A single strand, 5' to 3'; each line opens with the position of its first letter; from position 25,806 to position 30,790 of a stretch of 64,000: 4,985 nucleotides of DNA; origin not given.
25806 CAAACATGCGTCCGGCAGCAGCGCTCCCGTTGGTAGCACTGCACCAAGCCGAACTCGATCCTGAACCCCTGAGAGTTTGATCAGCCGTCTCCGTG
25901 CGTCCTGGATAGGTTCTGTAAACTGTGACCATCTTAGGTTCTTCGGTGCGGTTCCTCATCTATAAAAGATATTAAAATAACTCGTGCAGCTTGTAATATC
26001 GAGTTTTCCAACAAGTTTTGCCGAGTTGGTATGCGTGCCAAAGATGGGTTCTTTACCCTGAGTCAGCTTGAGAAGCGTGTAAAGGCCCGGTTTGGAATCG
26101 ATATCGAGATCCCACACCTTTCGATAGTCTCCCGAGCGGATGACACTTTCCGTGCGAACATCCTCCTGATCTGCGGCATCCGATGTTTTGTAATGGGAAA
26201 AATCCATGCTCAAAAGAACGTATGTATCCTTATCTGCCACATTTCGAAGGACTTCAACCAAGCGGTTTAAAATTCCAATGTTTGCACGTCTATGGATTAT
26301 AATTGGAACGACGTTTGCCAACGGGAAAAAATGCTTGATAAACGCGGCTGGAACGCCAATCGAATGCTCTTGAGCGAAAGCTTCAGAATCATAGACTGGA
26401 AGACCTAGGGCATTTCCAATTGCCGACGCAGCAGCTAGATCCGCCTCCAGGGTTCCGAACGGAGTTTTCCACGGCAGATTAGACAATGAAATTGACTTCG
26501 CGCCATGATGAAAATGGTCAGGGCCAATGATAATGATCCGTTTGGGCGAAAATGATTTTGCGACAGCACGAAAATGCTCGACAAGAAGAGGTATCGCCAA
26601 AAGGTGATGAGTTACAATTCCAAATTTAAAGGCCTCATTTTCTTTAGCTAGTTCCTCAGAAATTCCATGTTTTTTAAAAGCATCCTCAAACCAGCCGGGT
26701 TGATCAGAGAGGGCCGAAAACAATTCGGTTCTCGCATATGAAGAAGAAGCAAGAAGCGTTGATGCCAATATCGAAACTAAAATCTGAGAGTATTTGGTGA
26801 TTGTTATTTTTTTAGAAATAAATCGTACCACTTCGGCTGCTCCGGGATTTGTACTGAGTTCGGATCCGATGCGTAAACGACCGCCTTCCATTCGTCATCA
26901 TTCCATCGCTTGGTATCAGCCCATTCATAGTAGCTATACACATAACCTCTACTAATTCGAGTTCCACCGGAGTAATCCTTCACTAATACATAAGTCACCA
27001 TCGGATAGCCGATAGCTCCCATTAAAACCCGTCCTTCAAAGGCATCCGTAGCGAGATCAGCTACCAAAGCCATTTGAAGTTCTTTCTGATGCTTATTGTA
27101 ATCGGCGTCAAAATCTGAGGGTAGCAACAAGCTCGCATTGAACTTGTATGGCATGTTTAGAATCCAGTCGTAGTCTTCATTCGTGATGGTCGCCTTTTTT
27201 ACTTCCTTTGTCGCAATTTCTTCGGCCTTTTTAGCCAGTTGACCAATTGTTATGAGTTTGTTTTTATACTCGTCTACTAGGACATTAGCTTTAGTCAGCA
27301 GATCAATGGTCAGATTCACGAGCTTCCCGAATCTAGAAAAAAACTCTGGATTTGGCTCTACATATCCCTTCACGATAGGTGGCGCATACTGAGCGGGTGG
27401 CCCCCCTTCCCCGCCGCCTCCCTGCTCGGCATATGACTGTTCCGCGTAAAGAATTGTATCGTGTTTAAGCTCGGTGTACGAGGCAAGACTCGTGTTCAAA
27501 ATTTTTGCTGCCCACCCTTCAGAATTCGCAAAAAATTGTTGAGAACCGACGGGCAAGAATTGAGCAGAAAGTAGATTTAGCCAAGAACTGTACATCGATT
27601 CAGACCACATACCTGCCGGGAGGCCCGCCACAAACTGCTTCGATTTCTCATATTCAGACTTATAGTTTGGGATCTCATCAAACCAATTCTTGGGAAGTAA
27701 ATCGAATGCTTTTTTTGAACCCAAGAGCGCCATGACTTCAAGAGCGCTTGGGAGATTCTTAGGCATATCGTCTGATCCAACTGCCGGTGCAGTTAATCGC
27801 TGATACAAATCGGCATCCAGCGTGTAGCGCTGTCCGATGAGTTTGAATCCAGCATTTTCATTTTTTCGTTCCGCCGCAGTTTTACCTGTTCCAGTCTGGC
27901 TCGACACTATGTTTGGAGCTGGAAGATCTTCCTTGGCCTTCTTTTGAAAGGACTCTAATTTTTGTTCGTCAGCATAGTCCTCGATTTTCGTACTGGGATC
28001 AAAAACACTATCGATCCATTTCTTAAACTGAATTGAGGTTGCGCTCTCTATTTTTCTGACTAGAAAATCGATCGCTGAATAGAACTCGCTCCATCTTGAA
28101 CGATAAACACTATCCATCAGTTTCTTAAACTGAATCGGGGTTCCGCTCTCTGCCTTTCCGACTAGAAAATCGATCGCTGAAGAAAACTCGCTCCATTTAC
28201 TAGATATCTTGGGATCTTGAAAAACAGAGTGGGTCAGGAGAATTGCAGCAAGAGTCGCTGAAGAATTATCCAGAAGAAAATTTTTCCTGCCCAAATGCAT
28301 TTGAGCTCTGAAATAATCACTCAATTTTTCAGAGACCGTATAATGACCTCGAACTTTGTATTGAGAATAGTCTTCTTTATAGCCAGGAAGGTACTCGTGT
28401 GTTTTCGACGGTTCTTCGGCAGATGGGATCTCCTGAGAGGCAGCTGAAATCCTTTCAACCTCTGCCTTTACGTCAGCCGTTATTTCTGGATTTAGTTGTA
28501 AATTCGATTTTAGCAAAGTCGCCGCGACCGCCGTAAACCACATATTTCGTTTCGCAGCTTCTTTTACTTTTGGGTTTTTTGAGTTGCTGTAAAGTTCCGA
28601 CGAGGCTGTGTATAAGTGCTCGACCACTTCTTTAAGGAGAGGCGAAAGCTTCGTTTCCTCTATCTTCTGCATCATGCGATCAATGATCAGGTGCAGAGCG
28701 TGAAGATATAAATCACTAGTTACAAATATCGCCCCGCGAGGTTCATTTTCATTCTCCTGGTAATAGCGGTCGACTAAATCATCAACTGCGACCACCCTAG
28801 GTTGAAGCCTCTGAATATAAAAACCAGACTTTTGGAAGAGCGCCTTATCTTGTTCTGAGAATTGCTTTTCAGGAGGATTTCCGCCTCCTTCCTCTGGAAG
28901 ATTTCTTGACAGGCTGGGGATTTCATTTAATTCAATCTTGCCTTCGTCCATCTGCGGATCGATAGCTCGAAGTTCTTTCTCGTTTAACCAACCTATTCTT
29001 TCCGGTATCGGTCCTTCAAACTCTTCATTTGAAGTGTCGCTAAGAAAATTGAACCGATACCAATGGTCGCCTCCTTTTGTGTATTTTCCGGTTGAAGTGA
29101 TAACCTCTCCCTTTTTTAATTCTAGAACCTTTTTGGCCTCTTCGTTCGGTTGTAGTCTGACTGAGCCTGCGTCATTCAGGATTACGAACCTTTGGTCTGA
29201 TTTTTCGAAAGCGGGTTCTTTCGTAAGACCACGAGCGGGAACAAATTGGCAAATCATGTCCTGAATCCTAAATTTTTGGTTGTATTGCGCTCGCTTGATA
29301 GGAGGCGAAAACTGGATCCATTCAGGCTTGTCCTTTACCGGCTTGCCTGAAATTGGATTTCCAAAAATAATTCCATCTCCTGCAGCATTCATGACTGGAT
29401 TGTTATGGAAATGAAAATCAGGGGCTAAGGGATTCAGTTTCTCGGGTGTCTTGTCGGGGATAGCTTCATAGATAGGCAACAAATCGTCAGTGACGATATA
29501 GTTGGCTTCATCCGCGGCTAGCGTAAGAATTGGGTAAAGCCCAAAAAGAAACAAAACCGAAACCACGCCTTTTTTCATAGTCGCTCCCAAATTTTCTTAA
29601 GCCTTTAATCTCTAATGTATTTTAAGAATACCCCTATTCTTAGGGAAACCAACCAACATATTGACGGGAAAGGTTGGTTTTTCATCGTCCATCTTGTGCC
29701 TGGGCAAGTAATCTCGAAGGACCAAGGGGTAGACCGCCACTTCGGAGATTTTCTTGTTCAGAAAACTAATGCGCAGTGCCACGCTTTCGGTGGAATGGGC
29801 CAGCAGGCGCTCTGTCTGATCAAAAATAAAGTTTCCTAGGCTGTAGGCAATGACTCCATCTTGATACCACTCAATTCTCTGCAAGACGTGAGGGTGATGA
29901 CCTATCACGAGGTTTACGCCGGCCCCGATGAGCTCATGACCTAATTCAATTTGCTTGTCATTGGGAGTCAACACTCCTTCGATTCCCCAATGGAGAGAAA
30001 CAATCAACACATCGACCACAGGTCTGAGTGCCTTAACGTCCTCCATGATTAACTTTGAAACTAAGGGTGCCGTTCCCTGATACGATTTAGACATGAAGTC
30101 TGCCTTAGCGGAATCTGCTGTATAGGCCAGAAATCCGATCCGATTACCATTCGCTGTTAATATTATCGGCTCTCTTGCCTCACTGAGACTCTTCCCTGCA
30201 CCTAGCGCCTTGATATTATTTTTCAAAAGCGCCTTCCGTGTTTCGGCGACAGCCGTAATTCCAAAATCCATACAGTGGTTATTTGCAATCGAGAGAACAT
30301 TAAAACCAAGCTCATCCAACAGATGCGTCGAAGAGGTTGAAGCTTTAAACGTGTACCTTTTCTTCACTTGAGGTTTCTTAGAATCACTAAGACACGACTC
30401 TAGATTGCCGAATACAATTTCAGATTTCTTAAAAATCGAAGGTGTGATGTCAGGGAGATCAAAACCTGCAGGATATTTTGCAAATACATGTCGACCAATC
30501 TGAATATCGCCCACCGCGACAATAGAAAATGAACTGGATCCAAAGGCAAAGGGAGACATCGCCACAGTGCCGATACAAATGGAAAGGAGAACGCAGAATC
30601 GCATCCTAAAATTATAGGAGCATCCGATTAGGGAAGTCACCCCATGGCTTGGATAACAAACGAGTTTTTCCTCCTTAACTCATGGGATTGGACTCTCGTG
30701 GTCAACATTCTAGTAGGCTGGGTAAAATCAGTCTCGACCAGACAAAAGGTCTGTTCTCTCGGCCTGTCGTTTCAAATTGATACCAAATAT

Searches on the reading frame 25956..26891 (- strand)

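Call 26: search_protein_families(library=pfam, proteins=[window:25956-26891:-], max_evalue=0.001)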
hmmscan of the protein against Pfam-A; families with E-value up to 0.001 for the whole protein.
window:25956-26891:- (311 aa): 1 family
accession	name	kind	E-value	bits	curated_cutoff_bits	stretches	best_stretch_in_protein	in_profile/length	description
PF01875.22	Memo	-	8.6e-21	74.8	27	1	106-253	53-206/269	Memo-like protein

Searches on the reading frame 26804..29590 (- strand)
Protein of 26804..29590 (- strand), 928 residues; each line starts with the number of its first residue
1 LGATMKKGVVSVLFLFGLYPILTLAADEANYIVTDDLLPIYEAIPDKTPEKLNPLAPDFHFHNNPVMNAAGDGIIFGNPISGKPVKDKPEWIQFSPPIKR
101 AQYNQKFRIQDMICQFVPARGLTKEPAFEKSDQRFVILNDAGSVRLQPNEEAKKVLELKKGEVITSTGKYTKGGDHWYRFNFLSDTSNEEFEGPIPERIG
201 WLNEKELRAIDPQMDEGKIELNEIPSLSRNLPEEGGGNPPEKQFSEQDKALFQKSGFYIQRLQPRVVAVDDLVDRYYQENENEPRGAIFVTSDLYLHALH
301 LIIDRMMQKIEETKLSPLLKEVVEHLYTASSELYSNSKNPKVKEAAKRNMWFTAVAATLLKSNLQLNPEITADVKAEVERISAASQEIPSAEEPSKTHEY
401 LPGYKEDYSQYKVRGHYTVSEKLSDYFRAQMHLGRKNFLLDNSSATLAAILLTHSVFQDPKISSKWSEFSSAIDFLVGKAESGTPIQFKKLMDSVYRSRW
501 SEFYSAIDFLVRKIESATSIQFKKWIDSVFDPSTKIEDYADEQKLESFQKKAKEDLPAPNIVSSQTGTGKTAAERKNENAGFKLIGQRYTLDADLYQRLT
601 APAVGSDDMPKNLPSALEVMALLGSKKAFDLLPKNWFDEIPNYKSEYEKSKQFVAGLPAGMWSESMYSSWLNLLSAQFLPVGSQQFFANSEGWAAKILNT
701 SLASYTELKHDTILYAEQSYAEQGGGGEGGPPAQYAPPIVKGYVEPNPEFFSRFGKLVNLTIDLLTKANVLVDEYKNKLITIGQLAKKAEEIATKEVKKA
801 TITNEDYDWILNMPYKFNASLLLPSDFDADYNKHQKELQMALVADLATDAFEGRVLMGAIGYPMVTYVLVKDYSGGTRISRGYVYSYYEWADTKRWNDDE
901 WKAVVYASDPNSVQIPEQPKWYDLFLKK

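Call 6: search_protein_families(library=pfam, proteins=[window:26804-29590:-], max_evalue=0.001)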
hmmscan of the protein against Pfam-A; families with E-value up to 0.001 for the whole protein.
window:26804-29590:- (928 aa): 1 family
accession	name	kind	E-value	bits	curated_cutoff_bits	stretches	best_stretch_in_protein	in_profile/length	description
PF11369.13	DUF3160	-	2.2e-154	515.9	25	2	497-921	212-631/632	Protein of unknown function (DUF3160)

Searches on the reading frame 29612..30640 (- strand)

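Call 26: search_protein_families(library=pfam, proteins=[window:29612-30640:-], max_evalue=0.001)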
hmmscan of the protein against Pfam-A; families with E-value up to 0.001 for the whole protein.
window:29612-30640:- (342 aa): 1 family
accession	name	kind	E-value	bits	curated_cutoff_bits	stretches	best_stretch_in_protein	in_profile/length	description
PF09587.15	PGA_cap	-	1.6e-67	228.1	27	1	40-275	2-255/255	Bacterial capsule synthesis protein PGA_cap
